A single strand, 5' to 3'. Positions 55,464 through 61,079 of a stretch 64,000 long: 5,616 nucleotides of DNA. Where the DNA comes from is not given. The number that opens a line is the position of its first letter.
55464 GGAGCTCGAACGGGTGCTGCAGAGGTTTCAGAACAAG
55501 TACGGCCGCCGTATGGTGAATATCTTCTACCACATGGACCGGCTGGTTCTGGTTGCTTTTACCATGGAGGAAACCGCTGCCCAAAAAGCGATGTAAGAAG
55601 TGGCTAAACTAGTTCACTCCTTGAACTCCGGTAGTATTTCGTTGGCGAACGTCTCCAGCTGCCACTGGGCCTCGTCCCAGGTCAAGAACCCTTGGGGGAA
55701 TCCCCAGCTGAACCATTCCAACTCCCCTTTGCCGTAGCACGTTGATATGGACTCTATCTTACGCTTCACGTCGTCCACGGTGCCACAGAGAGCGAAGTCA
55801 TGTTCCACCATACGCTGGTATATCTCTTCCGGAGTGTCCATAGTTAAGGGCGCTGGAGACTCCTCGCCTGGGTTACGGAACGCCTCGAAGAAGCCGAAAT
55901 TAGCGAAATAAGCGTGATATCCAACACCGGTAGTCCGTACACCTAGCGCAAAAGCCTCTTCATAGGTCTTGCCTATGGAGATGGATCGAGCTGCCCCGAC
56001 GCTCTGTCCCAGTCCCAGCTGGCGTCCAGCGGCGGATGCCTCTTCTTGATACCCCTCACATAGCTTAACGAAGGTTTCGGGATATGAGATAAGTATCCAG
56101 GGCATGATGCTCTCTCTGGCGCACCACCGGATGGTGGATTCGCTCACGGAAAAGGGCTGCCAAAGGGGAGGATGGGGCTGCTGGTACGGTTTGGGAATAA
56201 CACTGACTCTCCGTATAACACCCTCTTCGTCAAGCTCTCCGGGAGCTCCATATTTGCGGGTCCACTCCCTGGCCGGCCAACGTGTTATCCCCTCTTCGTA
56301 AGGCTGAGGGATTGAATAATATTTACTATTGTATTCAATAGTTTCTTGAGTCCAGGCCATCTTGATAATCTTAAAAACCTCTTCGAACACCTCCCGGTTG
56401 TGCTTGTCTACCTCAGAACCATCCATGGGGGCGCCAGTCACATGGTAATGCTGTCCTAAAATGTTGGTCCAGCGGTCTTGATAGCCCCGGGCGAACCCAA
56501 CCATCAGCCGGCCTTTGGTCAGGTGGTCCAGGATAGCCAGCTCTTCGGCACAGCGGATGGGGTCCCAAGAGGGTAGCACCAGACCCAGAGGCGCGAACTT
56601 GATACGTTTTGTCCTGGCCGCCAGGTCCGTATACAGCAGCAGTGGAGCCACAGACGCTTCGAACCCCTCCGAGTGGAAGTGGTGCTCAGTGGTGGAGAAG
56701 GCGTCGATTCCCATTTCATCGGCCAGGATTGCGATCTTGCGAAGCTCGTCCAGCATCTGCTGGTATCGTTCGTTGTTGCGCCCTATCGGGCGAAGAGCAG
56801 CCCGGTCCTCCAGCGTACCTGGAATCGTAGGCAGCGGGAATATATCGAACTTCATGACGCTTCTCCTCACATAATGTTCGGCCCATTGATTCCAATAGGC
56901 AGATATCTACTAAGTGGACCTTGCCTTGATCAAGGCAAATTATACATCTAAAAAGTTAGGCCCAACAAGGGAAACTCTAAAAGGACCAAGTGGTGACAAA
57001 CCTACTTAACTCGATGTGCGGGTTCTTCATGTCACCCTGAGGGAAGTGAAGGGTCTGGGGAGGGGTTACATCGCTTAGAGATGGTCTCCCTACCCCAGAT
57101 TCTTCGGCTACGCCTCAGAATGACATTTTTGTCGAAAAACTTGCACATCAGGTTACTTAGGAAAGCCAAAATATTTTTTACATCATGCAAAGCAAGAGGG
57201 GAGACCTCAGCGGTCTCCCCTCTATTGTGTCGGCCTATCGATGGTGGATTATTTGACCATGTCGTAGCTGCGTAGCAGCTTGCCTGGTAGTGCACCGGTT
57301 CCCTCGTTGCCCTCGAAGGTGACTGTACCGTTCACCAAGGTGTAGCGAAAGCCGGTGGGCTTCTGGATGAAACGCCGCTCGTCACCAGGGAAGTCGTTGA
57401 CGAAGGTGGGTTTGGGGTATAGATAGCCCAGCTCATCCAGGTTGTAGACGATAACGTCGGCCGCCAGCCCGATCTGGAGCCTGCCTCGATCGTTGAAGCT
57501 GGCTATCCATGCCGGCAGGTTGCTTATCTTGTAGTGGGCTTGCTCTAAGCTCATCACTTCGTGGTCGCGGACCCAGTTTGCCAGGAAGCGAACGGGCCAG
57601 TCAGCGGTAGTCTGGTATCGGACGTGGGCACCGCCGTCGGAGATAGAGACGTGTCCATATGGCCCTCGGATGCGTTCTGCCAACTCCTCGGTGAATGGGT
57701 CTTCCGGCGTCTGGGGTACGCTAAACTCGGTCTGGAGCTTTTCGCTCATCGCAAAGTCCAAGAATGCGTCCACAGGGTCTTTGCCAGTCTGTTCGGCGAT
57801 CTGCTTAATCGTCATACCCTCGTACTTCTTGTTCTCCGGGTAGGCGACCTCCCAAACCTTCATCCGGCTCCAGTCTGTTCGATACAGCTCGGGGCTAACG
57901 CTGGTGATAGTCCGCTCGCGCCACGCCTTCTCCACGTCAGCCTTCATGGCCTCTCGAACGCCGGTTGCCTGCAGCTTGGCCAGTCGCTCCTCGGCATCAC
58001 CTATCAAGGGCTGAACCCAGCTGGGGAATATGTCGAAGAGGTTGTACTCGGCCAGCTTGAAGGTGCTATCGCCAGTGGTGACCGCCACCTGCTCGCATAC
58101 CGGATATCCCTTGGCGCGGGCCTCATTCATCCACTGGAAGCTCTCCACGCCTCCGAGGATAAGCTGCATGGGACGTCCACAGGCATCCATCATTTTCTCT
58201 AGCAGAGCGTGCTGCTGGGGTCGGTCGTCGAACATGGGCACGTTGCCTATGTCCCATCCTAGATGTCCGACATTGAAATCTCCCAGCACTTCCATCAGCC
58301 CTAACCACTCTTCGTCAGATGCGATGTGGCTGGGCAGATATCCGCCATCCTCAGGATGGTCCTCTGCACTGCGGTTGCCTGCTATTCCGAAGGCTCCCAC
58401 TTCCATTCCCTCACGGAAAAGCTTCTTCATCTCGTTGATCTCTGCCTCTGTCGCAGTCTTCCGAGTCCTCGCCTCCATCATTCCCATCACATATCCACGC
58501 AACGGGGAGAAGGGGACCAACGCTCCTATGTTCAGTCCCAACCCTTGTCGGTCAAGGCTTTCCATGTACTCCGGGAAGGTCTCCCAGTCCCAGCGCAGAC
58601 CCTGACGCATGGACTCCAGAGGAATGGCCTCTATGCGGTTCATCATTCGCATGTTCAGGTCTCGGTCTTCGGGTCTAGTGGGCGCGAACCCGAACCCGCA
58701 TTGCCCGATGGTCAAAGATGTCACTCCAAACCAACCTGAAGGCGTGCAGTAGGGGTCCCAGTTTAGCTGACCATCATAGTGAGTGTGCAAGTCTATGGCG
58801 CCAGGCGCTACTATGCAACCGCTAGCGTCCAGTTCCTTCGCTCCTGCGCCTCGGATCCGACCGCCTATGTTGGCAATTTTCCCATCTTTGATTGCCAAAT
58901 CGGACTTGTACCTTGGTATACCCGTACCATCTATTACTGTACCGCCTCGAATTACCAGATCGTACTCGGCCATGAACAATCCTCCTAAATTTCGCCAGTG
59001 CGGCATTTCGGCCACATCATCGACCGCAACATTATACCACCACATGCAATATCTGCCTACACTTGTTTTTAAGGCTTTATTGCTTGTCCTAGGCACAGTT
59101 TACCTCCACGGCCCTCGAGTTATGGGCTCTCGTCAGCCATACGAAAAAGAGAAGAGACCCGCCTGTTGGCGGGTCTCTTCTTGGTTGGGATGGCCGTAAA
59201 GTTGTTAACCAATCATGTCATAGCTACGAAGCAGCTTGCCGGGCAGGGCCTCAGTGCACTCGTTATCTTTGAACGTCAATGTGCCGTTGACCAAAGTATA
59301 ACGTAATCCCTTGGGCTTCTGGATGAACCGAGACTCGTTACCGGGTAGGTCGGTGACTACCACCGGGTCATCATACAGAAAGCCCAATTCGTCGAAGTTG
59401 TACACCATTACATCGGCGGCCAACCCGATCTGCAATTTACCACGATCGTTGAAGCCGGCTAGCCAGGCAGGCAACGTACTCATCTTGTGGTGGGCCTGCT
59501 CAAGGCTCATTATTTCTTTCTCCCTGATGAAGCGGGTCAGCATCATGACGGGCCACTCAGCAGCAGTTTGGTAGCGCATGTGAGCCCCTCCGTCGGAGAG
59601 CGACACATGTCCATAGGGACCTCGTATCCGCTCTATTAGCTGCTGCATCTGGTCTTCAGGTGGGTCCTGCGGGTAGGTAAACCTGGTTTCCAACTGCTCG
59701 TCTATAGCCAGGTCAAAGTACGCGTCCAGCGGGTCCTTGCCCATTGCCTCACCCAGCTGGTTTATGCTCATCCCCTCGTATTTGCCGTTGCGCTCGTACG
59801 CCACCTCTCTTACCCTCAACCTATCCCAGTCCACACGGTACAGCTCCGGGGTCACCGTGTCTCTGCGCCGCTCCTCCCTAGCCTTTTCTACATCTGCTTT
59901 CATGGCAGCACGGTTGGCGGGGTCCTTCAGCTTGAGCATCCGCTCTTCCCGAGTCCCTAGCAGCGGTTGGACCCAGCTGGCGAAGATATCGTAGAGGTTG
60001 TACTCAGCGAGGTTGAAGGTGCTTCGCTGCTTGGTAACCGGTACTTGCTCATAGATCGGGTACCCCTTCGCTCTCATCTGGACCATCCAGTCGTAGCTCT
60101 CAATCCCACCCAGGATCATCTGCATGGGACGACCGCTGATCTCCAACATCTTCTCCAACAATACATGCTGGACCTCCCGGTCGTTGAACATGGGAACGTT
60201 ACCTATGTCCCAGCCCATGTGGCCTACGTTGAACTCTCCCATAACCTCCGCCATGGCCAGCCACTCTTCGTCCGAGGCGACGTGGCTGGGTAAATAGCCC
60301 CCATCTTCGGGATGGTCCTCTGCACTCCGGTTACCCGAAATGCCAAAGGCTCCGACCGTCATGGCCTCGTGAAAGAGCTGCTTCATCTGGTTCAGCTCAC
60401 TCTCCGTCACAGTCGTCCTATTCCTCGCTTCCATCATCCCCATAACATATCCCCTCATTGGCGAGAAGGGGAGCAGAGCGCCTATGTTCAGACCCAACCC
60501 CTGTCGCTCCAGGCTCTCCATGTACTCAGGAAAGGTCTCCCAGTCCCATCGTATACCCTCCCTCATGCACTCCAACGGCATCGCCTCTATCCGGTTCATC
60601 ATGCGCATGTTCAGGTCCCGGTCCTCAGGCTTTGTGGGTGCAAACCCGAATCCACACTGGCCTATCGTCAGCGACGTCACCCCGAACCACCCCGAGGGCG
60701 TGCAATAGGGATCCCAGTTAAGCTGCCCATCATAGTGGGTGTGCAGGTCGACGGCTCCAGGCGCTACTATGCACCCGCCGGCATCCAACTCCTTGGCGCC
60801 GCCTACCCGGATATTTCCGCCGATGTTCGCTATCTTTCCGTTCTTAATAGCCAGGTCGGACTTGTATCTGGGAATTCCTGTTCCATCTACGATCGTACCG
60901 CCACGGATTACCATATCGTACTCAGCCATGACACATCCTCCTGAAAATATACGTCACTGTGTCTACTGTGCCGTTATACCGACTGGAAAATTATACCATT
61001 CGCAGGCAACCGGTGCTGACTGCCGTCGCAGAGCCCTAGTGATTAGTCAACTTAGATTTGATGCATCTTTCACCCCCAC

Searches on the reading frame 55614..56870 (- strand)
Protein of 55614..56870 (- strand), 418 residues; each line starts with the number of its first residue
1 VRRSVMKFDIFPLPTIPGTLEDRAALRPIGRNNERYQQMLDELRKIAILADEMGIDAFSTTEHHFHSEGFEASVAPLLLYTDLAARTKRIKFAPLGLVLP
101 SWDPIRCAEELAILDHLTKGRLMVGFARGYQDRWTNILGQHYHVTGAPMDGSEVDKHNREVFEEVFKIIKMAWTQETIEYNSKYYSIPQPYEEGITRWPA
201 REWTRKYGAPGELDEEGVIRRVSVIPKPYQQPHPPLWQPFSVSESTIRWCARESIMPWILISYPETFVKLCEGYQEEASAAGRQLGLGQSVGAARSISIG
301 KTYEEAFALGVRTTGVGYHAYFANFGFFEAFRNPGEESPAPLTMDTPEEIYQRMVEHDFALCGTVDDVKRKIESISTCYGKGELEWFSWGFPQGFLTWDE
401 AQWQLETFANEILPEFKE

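Call 85: search_protein_families(library=pfam, proteins=[window:55614-56870:-], max_evalue=0.00001)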
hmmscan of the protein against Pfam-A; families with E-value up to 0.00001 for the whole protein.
window:55614-56870:- (418 aa): 1 family
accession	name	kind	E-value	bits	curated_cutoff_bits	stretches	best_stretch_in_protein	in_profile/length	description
PF00296.26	Bac_luciferase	-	3.6e-33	115.7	27.9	1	36-373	17-305/314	Luciferase-like monooxygenase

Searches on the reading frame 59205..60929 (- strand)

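Call 85: search_protein_families(library=pfam, proteins=[window:59205-60929:-], max_evalue=0.00001)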
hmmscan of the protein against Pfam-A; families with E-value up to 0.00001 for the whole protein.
window:59205-60929:- (574 aa): 1 family
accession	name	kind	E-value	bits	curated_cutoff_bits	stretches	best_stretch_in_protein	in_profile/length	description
PF07969.17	Amidohydro_3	-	3.2e-17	63.6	29.7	2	47-201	2-141/472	Amidohydrolase family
